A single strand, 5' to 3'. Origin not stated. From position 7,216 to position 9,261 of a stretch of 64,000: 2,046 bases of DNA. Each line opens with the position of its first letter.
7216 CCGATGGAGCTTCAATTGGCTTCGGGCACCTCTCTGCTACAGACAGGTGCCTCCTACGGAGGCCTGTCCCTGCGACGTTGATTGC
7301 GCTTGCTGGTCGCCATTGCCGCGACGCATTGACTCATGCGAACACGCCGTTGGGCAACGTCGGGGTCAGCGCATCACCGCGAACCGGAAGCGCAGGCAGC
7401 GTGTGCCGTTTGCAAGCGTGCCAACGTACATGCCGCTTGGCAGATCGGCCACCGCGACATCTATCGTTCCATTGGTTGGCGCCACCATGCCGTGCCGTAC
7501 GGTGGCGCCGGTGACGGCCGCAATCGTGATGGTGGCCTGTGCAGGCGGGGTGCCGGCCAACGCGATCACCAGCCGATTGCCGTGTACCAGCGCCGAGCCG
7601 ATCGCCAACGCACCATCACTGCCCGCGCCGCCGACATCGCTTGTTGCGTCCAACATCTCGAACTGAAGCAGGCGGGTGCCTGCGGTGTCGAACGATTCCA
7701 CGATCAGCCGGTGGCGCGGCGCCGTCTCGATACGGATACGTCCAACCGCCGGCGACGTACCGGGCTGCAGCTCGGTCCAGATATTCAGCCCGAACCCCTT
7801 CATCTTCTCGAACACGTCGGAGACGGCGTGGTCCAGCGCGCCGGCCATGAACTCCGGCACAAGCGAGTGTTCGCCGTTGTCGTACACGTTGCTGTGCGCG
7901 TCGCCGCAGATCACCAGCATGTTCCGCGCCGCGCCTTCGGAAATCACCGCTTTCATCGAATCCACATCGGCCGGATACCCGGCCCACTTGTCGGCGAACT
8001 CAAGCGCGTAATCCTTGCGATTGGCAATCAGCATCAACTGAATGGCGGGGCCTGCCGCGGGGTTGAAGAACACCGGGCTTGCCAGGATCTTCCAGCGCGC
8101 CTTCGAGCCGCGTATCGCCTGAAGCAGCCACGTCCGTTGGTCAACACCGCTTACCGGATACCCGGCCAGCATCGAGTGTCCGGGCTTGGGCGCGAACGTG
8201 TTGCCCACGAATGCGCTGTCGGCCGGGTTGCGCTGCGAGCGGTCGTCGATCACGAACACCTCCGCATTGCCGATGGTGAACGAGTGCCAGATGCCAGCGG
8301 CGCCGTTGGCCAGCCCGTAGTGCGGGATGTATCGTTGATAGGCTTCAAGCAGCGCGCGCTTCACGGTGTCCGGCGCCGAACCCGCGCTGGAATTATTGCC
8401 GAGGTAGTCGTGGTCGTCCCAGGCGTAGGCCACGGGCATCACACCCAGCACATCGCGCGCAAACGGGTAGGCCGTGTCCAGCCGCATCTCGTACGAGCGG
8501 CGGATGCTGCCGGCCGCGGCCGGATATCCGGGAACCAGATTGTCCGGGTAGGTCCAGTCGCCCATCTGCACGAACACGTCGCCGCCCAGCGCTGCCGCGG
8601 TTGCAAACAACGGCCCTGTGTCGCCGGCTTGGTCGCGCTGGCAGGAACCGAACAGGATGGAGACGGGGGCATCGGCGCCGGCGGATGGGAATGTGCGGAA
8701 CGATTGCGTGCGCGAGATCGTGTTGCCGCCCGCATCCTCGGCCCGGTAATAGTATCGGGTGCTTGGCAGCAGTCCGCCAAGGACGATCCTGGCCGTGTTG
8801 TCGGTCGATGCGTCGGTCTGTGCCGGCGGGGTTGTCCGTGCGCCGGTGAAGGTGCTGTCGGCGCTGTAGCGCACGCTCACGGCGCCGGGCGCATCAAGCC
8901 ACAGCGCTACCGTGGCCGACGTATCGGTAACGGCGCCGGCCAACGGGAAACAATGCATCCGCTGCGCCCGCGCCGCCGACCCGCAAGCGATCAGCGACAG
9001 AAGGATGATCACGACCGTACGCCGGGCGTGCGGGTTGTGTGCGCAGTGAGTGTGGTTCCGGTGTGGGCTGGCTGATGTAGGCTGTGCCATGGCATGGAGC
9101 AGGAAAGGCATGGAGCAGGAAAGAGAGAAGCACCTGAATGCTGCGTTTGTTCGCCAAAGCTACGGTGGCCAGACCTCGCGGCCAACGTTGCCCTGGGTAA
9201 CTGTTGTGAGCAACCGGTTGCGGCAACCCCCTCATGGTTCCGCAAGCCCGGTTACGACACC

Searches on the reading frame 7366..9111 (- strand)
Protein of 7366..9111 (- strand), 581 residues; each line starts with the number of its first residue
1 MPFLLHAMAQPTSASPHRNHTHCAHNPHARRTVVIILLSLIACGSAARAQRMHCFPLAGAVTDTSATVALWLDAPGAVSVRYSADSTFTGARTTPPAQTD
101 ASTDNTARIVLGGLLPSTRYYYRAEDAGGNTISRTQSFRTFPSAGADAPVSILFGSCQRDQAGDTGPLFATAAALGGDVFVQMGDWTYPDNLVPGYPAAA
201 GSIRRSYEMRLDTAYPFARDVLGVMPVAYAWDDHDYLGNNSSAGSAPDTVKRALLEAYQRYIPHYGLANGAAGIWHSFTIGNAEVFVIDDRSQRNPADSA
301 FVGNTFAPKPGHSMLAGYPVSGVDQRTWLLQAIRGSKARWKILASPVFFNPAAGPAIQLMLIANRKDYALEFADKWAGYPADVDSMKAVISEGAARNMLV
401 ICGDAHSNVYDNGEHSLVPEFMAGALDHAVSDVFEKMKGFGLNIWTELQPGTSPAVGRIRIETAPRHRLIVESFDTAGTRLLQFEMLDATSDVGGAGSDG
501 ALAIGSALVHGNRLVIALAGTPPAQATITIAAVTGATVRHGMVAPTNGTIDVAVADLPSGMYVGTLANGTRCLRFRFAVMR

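Call 84: search_protein_families(library=pfam, proteins=[window:7366-9111:-], max_evalue=0.001)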
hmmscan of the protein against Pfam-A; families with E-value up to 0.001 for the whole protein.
window:7366-9111:- (581 aa): 3 families
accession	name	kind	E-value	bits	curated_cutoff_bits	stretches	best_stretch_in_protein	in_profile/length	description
PF09423.15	PhoD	-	7e-23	81.7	27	1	156-425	5-290/343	PhoD-like phosphatase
PF16655.11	PhoD_N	-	4.5e-08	34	30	1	74-140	26-90/90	PhoD-like phosphatase, N-terminal domain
PF16656.11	Pur_ac_phosph_N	-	4e-07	30.9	30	1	64-140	13-93/93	Purple acid Phosphatase, N-terminal domain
